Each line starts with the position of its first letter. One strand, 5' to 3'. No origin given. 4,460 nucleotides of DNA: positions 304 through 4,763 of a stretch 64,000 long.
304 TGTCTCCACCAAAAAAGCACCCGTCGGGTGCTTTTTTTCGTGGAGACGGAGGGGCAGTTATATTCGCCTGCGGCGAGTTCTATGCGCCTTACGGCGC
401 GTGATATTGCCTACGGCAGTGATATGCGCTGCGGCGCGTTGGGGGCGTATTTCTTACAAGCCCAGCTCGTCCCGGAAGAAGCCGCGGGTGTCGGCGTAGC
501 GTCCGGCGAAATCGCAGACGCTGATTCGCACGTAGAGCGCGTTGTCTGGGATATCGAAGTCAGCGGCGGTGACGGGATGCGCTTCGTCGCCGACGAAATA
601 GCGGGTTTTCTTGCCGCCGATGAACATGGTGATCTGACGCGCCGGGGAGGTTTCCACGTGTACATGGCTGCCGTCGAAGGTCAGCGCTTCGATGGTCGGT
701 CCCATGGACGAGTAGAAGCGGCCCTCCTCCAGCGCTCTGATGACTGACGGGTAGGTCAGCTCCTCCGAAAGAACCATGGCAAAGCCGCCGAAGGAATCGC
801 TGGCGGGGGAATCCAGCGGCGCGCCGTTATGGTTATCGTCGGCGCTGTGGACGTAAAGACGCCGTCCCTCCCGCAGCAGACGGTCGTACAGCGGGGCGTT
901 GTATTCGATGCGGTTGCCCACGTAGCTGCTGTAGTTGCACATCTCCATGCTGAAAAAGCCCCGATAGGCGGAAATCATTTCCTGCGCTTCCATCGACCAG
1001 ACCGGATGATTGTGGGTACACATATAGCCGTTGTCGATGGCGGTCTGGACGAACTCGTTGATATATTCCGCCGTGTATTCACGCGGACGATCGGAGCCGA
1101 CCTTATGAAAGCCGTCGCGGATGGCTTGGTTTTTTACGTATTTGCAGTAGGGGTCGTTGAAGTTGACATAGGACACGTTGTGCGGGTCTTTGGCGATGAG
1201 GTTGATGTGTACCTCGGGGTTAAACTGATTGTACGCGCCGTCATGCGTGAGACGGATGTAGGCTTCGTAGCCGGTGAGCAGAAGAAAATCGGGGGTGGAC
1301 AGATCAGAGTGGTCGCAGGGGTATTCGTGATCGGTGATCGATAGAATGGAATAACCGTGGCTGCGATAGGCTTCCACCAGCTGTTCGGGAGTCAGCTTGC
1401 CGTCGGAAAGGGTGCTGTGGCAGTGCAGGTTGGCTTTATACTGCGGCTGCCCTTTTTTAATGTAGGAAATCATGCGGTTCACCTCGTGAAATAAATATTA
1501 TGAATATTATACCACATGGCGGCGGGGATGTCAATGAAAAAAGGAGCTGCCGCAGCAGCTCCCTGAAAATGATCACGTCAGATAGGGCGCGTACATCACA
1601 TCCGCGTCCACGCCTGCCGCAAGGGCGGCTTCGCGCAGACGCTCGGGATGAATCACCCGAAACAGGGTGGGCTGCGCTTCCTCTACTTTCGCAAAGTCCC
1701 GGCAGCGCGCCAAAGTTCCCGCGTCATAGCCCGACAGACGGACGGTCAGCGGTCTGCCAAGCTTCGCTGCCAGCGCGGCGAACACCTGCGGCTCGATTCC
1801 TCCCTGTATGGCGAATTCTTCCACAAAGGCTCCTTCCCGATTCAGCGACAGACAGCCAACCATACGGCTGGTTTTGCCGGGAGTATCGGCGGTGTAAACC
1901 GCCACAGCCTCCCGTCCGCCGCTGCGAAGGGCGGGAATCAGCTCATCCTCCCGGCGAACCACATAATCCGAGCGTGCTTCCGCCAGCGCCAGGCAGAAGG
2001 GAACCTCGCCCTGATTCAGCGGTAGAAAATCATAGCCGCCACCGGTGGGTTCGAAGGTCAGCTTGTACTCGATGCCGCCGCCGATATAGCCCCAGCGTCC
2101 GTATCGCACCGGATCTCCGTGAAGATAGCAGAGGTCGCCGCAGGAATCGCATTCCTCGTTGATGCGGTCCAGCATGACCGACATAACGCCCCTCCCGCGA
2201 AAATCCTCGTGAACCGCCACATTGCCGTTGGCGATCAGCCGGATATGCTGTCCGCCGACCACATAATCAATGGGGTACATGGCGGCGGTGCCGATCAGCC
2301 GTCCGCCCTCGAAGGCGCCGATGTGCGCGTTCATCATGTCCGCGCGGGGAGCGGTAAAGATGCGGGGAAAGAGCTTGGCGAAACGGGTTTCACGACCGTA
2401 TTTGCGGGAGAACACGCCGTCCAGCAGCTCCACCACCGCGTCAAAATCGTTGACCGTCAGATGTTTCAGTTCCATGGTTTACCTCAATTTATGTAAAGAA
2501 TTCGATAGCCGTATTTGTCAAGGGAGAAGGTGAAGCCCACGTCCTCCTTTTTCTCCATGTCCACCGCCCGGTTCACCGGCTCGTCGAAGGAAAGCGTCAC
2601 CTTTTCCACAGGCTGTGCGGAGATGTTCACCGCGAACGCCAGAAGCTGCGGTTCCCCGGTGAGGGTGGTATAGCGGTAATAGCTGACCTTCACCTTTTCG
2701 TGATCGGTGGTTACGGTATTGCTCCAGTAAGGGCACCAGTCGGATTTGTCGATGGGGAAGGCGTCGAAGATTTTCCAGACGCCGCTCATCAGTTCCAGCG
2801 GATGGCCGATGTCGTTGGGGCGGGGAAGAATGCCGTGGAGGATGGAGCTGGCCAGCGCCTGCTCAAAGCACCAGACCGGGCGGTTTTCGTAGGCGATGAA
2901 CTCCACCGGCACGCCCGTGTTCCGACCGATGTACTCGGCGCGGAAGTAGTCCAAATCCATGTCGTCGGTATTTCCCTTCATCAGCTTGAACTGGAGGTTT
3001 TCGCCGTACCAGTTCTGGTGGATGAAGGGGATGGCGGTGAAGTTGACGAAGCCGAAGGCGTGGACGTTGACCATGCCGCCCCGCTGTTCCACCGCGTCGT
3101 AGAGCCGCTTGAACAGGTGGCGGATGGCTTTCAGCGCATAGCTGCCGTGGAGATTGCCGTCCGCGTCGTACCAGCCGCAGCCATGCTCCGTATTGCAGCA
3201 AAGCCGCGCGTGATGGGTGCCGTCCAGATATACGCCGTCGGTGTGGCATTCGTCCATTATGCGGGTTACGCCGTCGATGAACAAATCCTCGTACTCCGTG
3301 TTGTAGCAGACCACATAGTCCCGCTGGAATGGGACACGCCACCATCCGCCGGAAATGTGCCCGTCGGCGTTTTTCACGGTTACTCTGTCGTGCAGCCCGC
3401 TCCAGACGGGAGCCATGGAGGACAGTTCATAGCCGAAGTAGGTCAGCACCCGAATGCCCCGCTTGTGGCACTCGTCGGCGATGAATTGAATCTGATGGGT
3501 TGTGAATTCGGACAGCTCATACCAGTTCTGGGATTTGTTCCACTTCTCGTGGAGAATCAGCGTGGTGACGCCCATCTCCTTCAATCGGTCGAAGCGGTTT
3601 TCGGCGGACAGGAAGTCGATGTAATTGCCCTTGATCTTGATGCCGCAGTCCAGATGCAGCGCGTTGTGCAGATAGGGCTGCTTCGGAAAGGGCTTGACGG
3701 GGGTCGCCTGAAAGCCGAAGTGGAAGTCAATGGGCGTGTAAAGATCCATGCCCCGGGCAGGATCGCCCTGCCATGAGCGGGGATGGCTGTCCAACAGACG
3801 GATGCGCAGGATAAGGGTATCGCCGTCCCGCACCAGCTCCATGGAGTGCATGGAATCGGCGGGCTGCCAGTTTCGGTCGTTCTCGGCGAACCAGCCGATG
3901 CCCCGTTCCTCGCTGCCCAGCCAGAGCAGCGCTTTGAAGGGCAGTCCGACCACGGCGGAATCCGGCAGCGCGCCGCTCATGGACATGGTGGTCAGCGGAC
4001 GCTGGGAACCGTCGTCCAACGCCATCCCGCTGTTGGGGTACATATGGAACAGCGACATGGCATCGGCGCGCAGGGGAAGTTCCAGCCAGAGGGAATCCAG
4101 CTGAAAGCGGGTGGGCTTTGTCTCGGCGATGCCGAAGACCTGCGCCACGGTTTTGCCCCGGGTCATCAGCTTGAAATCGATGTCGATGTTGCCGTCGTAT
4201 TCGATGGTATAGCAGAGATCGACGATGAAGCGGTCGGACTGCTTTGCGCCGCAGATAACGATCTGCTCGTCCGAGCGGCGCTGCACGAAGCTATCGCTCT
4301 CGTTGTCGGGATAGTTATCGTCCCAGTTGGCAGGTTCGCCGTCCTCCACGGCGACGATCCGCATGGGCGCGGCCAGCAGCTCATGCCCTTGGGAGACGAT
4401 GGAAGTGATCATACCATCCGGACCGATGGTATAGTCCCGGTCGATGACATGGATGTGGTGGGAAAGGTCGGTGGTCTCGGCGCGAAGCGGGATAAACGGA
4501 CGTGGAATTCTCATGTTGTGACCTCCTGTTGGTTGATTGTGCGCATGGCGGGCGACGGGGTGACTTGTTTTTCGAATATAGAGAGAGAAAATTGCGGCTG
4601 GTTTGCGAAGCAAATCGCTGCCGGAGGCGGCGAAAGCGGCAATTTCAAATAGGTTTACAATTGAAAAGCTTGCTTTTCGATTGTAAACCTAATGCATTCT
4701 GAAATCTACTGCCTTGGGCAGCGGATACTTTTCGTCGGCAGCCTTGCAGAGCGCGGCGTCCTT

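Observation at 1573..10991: Orphan short glycyl-radical enzyme plus activase heading a glycan-processing-like operon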

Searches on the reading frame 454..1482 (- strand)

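Call 9: search_protein_families(library=pfam, proteins=[window:454-1482:-], max_evalue=0.01)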
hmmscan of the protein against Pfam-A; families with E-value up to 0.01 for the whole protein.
window:454-1482:- (342 aa): 1 family
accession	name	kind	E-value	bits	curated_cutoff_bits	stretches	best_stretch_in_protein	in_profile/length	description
PF02811.25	PHP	-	5.7e-06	27.2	26.4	1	19-103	2-85/164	PHP domain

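Call 10: search_protein_families(library=ncbifam, proteins=[window:454-1482:-], max_evalue=0.01)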
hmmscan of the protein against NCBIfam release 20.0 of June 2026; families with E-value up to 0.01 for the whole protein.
window:454-1482:- (342 aa): 5 families
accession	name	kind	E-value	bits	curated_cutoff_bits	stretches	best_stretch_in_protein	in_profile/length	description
NF038032.1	CehA_McbA_metalo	domain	1.2e-18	67.6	80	1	15-271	3-227/315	CehA/McbA family metallohydrolase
NF041577.1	nside_bi_sphtase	equivalog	1.5e-08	34.2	400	1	16-53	3-40/276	3',5'-nucleoside bisphosphate phosphatase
NF047791.1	RNaseRnm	equivalog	6.5e-08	32.2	375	1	18-53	4-39/275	RNase RNM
NF006375.0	PRK08609.1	equivalog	7e-07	28.2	426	1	15-53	335-373/571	DNA polymerase/3'-5' exonuclease PolX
NF004981.0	PRK06361.1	equivalog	1.9e-06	27.4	117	1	18-53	3-38/217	histidinol phosphate phosphatase domain-containing protein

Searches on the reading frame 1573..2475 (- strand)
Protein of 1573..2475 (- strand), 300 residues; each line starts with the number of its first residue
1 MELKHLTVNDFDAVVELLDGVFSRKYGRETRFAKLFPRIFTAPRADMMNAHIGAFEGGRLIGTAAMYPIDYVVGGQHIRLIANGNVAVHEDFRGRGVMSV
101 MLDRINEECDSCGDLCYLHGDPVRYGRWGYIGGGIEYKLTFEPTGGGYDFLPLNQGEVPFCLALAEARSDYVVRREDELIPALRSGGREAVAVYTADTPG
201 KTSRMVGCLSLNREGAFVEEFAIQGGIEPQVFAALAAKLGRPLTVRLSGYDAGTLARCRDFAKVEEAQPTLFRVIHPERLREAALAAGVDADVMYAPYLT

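Call 9: search_protein_families(library=pfam, proteins=[window:1573-2475:-], max_evalue=0.01)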
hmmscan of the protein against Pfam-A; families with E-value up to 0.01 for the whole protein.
window:1573-2475:- (300 aa): 3 families
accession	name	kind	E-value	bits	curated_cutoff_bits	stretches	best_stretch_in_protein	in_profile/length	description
PF13527.13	Acetyltransf_9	-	9.6e-15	55.2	25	1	3-130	2-124/127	Acetyltransferase (GNAT) domain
PF00583.31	Acetyltransf_1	-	8.9e-07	29.6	20.7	1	49-114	33-93/116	Acetyltransferase (GNAT) family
PF13508.13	Acetyltransf_7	-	3.3e-06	27.8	27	1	54-113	8-61/84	Acetyltransferase (GNAT) domain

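Call 10: search_protein_families(library=ncbifam, proteins=[window:1573-2475:-], max_evalue=0.01)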
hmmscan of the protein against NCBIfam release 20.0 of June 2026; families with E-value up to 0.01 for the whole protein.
window:1573-2475:- (300 aa): 1 family
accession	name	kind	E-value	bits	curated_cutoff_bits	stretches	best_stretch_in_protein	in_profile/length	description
NF002367.0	PRK01346.1-4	subfamily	1e-07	31.3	259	1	2-141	6-141/411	hypothetical protein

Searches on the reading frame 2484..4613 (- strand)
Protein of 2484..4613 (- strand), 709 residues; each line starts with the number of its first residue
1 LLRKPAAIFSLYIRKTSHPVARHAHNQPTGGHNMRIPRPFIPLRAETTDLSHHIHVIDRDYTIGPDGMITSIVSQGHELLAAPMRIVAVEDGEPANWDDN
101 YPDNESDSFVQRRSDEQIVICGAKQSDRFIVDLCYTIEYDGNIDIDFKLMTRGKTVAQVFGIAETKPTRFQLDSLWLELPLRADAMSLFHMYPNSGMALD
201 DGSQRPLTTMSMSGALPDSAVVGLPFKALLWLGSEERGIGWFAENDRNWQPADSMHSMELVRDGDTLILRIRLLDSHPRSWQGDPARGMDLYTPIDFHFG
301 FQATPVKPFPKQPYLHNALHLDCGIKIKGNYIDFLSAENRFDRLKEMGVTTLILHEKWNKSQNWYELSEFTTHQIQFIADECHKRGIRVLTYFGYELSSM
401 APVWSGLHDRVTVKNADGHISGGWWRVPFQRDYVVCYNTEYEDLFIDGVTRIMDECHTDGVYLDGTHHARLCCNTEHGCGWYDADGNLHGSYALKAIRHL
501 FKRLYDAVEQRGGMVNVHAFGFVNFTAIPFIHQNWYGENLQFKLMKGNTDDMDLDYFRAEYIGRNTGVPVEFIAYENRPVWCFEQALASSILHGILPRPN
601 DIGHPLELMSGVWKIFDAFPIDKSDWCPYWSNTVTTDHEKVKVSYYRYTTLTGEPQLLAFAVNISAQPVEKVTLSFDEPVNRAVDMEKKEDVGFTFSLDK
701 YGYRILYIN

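Call 9: search_protein_families(library=pfam, proteins=[window:2484-4613:-], max_evalue=0.01)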
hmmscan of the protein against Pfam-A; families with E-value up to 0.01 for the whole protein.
window:2484-4613:- (709 aa): 3 families
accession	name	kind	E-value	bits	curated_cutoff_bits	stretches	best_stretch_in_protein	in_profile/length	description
PF19543.5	GH123_N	-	9.1e-10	37.5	22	2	610-649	860-901/969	Glycoside hydrolase 123, N-terminal domain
PF14871.12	GHL6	-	2.4e-07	31.5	35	1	338-464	3-131/132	Hypothetical glycosyl hydrolase 6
PF19773.5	DUF6259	-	9.1e-05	22.1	28.7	1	374-507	106-239/300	Domain of unknown function (DUF6259)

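Call 10: search_protein_families(library=ncbifam, proteins=[window:2484-4613:-], max_evalue=0.01)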
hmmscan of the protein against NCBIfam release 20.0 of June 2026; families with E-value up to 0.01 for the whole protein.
window:2484-4613:- (709 aa): 0 families

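Call 77: search_solved_structures(query=window:2484-4514:-, max_evalue=0.01)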
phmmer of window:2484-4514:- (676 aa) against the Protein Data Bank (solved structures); distinct sequences matched with E-value up to 0.01: 0.
